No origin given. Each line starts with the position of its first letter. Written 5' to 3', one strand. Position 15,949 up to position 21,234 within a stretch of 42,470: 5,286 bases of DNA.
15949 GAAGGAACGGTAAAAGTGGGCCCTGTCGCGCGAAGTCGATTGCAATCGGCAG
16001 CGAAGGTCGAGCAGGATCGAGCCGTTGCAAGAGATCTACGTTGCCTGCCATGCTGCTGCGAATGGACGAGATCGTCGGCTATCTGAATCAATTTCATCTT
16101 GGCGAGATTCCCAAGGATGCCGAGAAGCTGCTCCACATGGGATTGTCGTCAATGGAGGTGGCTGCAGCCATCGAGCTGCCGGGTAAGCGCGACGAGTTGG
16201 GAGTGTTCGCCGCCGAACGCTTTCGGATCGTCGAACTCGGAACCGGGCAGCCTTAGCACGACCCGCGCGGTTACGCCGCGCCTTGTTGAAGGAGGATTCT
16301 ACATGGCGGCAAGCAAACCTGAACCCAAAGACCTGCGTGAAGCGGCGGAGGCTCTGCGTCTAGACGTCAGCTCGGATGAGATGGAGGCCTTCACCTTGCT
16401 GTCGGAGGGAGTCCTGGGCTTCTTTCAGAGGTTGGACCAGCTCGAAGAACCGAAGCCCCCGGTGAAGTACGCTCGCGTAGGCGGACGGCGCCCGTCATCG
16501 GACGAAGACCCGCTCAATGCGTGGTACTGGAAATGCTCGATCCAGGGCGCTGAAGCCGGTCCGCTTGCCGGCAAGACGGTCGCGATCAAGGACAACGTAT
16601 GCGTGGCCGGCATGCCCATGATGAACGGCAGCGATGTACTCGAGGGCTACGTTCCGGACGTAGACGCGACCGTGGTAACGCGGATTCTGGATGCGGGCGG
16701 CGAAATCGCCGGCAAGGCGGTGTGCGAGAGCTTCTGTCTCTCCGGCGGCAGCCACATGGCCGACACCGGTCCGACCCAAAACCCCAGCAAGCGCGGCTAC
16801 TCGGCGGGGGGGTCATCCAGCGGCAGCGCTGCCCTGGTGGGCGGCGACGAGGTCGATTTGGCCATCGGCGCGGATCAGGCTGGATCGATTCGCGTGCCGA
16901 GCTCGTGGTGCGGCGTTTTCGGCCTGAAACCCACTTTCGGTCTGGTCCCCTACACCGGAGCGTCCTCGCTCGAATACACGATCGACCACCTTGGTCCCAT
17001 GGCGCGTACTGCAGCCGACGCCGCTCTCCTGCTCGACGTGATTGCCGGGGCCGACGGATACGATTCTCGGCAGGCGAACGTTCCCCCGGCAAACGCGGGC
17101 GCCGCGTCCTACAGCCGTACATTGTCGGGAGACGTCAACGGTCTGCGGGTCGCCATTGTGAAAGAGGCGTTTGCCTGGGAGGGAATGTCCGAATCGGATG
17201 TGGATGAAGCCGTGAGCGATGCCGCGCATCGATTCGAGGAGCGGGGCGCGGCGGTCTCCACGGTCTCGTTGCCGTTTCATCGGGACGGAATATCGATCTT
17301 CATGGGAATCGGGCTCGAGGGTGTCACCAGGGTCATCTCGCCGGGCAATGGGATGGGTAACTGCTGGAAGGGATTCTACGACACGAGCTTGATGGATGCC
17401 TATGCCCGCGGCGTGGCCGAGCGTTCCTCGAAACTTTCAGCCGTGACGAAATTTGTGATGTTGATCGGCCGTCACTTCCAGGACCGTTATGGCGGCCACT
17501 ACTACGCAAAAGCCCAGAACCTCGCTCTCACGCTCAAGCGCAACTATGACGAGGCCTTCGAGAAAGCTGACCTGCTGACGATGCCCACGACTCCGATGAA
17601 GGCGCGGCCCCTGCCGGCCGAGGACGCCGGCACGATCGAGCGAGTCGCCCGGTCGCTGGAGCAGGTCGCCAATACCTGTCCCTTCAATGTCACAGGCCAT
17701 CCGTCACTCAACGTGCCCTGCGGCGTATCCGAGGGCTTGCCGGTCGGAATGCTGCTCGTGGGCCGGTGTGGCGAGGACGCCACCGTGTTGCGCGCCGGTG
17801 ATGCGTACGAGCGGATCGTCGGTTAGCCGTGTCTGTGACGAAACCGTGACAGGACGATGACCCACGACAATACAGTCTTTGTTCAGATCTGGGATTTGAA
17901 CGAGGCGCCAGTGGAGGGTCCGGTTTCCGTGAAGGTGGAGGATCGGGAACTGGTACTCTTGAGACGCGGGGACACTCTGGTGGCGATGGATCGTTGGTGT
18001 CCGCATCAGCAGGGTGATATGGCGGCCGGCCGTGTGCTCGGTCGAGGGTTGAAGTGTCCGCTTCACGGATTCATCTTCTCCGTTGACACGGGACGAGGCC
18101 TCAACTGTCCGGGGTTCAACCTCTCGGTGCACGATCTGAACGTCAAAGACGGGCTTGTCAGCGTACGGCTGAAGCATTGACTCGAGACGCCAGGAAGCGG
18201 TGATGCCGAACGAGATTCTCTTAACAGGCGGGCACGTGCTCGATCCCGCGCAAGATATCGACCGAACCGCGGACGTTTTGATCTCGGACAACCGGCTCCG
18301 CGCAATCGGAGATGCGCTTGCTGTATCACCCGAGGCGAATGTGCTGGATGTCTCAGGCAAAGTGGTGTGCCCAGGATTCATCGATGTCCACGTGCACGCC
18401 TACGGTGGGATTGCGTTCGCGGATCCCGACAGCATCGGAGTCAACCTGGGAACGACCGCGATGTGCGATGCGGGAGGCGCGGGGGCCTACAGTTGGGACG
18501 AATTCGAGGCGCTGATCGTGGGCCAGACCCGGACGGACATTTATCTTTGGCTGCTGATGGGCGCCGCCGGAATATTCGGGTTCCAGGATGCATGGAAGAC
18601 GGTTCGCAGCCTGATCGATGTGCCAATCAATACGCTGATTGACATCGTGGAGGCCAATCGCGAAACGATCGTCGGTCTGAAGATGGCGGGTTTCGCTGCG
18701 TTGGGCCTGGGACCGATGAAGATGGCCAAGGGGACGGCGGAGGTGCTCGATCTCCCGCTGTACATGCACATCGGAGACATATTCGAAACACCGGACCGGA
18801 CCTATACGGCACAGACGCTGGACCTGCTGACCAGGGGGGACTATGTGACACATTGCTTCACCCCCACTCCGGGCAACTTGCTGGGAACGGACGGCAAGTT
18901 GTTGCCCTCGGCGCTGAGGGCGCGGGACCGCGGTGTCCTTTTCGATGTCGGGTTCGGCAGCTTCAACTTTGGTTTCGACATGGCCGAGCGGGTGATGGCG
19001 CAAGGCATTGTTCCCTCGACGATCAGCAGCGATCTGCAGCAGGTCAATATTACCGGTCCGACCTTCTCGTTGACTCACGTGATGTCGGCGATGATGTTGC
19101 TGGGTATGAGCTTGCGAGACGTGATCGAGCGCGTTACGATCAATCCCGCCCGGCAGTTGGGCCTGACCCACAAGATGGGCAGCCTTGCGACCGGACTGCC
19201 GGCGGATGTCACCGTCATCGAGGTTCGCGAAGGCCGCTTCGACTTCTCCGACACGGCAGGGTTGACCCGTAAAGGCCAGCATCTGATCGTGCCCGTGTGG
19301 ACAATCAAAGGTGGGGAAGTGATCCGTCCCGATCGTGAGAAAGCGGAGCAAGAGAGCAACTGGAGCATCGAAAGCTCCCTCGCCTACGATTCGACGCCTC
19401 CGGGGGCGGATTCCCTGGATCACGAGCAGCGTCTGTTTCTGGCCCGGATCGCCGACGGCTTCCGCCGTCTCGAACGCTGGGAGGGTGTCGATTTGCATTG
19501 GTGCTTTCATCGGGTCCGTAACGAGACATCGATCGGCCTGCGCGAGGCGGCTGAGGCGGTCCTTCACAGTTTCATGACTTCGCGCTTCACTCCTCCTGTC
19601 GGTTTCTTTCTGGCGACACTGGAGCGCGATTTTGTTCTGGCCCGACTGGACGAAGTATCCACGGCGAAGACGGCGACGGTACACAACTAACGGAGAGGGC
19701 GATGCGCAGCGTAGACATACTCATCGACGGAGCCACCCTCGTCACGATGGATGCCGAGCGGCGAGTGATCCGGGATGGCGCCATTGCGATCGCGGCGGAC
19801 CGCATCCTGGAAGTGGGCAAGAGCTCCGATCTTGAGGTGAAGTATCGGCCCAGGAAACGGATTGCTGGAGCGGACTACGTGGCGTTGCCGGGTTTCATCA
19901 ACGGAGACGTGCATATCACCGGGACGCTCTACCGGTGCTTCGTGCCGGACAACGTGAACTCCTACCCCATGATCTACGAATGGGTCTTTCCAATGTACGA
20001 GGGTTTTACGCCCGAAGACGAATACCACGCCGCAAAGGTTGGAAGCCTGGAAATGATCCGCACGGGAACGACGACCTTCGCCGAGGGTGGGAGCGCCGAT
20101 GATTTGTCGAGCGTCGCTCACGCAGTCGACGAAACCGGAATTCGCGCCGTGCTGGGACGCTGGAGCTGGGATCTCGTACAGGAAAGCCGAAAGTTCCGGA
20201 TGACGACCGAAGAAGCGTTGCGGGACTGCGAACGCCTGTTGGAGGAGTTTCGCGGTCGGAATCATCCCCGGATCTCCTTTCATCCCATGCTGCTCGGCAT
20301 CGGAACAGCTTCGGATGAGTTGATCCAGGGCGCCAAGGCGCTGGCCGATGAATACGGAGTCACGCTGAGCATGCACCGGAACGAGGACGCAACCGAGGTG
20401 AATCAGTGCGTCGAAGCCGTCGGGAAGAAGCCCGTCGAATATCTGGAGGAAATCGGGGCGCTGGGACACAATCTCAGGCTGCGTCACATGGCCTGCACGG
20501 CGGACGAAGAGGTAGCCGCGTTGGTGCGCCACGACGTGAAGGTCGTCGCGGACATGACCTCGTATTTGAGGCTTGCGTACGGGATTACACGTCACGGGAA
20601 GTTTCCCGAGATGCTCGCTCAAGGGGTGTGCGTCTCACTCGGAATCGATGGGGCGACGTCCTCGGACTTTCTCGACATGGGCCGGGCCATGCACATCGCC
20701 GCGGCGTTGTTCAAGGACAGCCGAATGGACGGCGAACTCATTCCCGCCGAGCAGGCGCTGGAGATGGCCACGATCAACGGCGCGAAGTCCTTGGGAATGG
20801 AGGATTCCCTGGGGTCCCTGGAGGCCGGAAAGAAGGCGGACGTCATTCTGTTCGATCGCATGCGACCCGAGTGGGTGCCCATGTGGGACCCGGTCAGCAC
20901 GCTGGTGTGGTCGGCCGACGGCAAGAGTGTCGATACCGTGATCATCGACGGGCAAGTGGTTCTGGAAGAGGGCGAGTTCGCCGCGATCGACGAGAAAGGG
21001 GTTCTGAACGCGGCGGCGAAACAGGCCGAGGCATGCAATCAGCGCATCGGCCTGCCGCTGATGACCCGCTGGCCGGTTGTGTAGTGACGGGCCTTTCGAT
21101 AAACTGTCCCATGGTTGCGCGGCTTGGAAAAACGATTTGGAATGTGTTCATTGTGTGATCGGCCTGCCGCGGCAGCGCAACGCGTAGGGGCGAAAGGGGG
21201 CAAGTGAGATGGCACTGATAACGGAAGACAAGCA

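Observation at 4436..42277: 38-kb strictly co-directional 31-locus array headed by a specialised NusG paralog, with no conventional regulator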

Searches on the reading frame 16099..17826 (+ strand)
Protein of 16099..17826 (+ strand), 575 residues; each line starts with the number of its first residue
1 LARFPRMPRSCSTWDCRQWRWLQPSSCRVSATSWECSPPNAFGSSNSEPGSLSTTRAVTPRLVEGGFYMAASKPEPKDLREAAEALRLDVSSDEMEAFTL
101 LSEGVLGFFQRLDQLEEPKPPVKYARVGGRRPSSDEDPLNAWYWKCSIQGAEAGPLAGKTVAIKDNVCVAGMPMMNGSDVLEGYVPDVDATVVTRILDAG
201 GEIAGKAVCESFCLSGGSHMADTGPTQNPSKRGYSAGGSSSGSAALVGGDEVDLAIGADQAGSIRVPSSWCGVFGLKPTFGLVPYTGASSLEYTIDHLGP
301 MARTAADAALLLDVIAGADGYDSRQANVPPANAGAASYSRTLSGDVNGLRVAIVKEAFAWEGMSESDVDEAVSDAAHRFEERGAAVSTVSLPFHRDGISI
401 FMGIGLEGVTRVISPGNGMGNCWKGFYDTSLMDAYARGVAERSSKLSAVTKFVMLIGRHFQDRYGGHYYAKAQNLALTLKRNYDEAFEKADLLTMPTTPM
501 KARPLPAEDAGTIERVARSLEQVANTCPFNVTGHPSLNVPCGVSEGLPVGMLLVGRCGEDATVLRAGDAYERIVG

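Call 5: search_protein_families(library=pfam, proteins=[window:16099-17826:+])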
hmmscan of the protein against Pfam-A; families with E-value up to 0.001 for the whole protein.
window:16099-17826:+ (575 aa): 1 family
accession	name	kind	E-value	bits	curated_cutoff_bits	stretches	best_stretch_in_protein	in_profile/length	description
PF01425.27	Amidase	-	6.2e-90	302.8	27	1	149-564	40-445/445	Amidase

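Call 68: search_protein_families(library=ncbifam, max_evalue=1e-10, proteins=[window:16303-17826:+])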
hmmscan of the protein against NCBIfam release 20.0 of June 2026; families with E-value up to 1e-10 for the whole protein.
window:16303-17826:+ (507 aa): 26 families (the best 25 are shown)
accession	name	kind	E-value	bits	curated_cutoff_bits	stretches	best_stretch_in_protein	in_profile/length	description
NF005565.0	PRK07235.1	subfamily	4.7e-207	688.6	545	1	1-505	1-500/506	amidase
TIGR00132.1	gatA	equivalog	6.7e-81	272.4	481.1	1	84-504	54-462/466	Asp-tRNA(Asn)/Glu-tRNA(Gln) amidotransferase subunit GatA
NF004815.0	PRK06169.1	equivalog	5.3e-63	213.2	506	1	81-505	68-458/471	amidase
NF005688.0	PRK07488.1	equivalog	9.6e-58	196.2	532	2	81-322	68-288/474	indoleacetamide hydrolase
NF005450.0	PRK07042.1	equivalog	2e-57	194.7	458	2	81-328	65-301/464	amidase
NF006631.0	PRK09201.1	equivalog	7.4e-56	189.8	461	1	79-311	63-289/466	AtzE family amidohydrolase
TIGR02715.1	amido_AtzE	subfamily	1.6e-53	182.2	425.75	1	81-312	58-283/452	AtzE family amidohydrolase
NF006169.0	PRK08310.1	equivalog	3.8e-52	178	391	1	70-256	6-196/395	amidase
NF005687.0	PRK07487.1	subfamily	5.5e-48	163.9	428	1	78-504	63-454/468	amidase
NF009119.0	PRK12470.1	equivalog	1e-47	163.3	498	2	84-259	69-243/462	amidase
NF005686.0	PRK07486.1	subfamily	3.8e-47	161.1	465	1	81-328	73-315/486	amidase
NF006006.0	PRK08137.1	equivalog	3.9e-46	157.9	534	1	81-320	94-333/529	amidase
NF004816.0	PRK06170.1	equivalog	4e-45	154.4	503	1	81-321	70-307/493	amidase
NF004717.0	PRK06061.1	equivalog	2.9e-44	151.6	498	1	83-322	76-309/483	amidase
NF005899.0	PRK07869.1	equivalog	9.8e-41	140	418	1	83-497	69-453/471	amidase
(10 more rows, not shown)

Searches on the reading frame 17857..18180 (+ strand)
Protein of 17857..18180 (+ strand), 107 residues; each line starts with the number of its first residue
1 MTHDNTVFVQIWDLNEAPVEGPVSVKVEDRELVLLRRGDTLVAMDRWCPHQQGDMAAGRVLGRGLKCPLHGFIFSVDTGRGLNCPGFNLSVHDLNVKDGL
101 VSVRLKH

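Call 6: search_protein_families(library=pfam, proteins=[window:17857-18180:+])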
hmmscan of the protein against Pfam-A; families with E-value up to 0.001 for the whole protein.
window:17857-18180:+ (107 aa): 3 families
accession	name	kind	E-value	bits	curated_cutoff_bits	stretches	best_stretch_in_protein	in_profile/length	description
PF00355.32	Rieske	-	1e-12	48.2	20.3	1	17-86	11-80/88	Rieske [2Fe-2S] domain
PF13806.12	Rieske_2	-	3.8e-07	30.4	27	1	8-104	2-104/104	Rieske-like [2Fe-2S] domain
PF22543.2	Rieske_4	-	0.00083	20.1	28.4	0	24-82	16-78/119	Soluble Rieske-type ferredoxin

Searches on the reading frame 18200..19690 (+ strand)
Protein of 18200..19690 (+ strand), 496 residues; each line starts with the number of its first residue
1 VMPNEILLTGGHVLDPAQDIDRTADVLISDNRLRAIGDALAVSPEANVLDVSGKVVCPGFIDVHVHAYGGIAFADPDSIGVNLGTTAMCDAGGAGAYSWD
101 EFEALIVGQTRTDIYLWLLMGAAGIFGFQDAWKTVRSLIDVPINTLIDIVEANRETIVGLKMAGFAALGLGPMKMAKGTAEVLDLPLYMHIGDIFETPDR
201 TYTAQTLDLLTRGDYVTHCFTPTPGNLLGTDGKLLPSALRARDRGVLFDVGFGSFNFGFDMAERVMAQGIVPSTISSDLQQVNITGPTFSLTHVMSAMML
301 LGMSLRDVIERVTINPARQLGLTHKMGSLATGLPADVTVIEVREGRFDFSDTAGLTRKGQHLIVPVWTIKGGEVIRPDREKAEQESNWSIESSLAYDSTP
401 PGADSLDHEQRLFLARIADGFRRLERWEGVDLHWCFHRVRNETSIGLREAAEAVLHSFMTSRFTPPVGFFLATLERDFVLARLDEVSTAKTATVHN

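Call 6: search_protein_families(library=pfam, proteins=[window:18200-19690:+])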
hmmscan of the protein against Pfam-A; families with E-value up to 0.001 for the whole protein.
window:18200-19690:+ (496 aa): 3 families
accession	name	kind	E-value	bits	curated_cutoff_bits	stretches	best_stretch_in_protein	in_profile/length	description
PF07969.17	Amidohydro_3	-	2.3e-13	50.9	29.7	2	300-375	404-471/472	Amidohydrolase family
PF01979.26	Amidohydro_1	-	4.1e-13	49.7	25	1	262-342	235-320/345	Amidohydrolase family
PF22647.2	EF_0837-like_N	-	2.8e-07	31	27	1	329-374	1-46/48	Deacetylase EF_0837-like composite domain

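Call 68: search_protein_families(library=ncbifam, max_evalue=1e-10, proteins=[window:18200-19690:+])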
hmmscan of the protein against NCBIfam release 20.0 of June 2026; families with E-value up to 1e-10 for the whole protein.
window:18200-19690:+ (496 aa): 20 families
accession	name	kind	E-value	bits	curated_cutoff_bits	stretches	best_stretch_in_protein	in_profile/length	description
NF006689.0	PRK09237.1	equivalog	1.2e-103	346.6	371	1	5-384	4-379/383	amidohydrolase/deacetylase family metallohydrolase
NF009060.0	PRK12394.1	equivalog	7.7e-67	225.7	442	1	2-375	1-373/381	metallo-dependent hydrolase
TIGR03583.1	EF_0837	hypoth_equivalog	1.4e-65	221.8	432.15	1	21-375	13-364/365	amidohydrolase/deacetylase family metallohydrolase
NF006056.0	PRK08204.1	subfamily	1.2e-19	70.5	391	1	4-67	3-67/449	hypothetical protein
NF006845.0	PRK09357.2-6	equivalog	6e-19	68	728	1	5-67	2-64/428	dihydroorotase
NF006844.0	PRK09357.2-5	equivalog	2.1e-18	66.5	701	1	5-67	3-64/422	dihydroorotase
NF006839.0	PRK09357.1-4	equivalog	1.3e-16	60.2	576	1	6-66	2-61/422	dihydroorotase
TIGR03121.1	one_C_dehyd_A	equivalog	2.1e-16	59.3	392.75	0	5-70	1-65/556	formylmethanofuran dehydrogenase subunit A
NF006560.0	PRK09061.1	subfamily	2.9e-16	58.8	340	1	4-67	26-87/517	amidohydrolase family protein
TIGR01224.1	hutI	equivalog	1.7e-14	53.5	298.15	0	264-343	276-354/377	imidazolonepropionase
TIGR00221.1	nagA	equivalog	2.2e-13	49.9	225.65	0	2-76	1-74/380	N-acetylglucosamine-6-phosphate deacetylase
NF004839.0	PRK06189.1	equivalog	2.3e-13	49.6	631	0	8-97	7-89/451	allantoinase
TIGR00857.1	pyrC_multi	subfamily_domain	4.2e-13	49.1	279.05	0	23-67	5-48/412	dihydroorotase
TIGR03178.1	allantoinase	equivalog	6.4e-13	48.3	357.85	0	7-67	3-60/441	allantoinase AllB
NF005557.0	PRK07228.1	equivalog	1.1e-12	47.5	522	0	10-67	8-65/445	5'-deoxyadenosine deaminase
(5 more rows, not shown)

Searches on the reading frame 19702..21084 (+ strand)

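Call 6: search_protein_families(library=pfam, proteins=[window:19702-21084:+])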
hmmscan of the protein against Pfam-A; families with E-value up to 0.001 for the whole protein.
window:19702-21084:+ (460 aa): 2 families
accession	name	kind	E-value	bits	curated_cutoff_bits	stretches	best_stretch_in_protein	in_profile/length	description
PF01979.26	Amidohydro_1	-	3.3e-48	165.1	25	1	61-420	2-345/345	Amidohydrolase family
PF07969.17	Amidohydro_3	-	5.9e-16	59.4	29.7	1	117-420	167-471/472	Amidohydrolase family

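Call 68: search_protein_families(library=ncbifam, max_evalue=1e-10, proteins=[window:19702-21084:+])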
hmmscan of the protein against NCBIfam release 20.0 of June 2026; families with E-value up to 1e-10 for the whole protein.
window:19702-21084:+ (460 aa): 21 families
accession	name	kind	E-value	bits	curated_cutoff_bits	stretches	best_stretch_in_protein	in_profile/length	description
NF005557.0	PRK07228.1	equivalog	1.2e-88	297.8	522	1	5-449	2-441/445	5'-deoxyadenosine deaminase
NF004701.0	PRK06038.1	equivalog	1.5e-85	287.5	609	1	3-448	3-429/432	N-ethylammeline chlorohydrolase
NF006549.0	PRK09045.1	equivalog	2.6e-74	250.5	540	1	2-442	6-436/444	TRZ/ATZ family hydrolase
NF004995.0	PRK06380.1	subfamily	3e-67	227.4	567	1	5-437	2-415/418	metal-dependent hydrolase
NF006252.0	PRK08393.1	equivalog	5.9e-65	219.9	617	1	14-442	10-420/424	N-ethylammeline chlorohydrolase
NF006055.0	PRK08203.1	equivalog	6.4e-63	212.9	532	1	6-444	7-449/455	8-oxoguanine deaminase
NF006056.0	PRK08204.1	subfamily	5.2e-58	196.9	391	1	6-446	5-441/449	hypothetical protein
NF012037.0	PRK15493.1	equivalog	1.2e-50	172.6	779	1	11-440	8-428/435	bifunctional S-methyl-5'-thioadenosine deaminase/S-adenosylhomocysteine deaminase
TIGR03314.1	Se_ssnA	subfamily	8.8e-45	153.3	455.5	1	7-448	2-440/441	putative selenium metabolism protein SsnA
NF005540.0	PRK07203.1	equivalog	1.3e-44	152.6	444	1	6-449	2-442/444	putative aminohydrolase SsnA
NF005211.0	PRK06687.1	equivalog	4.7e-44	150.8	703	1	12-428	8-416/419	TRZ/ATZ family protein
NF004801.0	PRK06151.1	subfamily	6e-43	147.4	416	1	16-445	15-462/491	chlorohydrolase family protein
NF009059.0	PRK12393.1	equivalog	8.2e-37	127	543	1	23-441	26-451/460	amidohydrolase family protein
NF006681.0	PRK09229.1-2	equivalog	1e-31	110.2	362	1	22-433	18-437/451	formimidoylglutamate deiminase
TIGR02967.1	guan_deamin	equivalog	3.1e-27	95.6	375.4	1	21-387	2-363/401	guanine deaminase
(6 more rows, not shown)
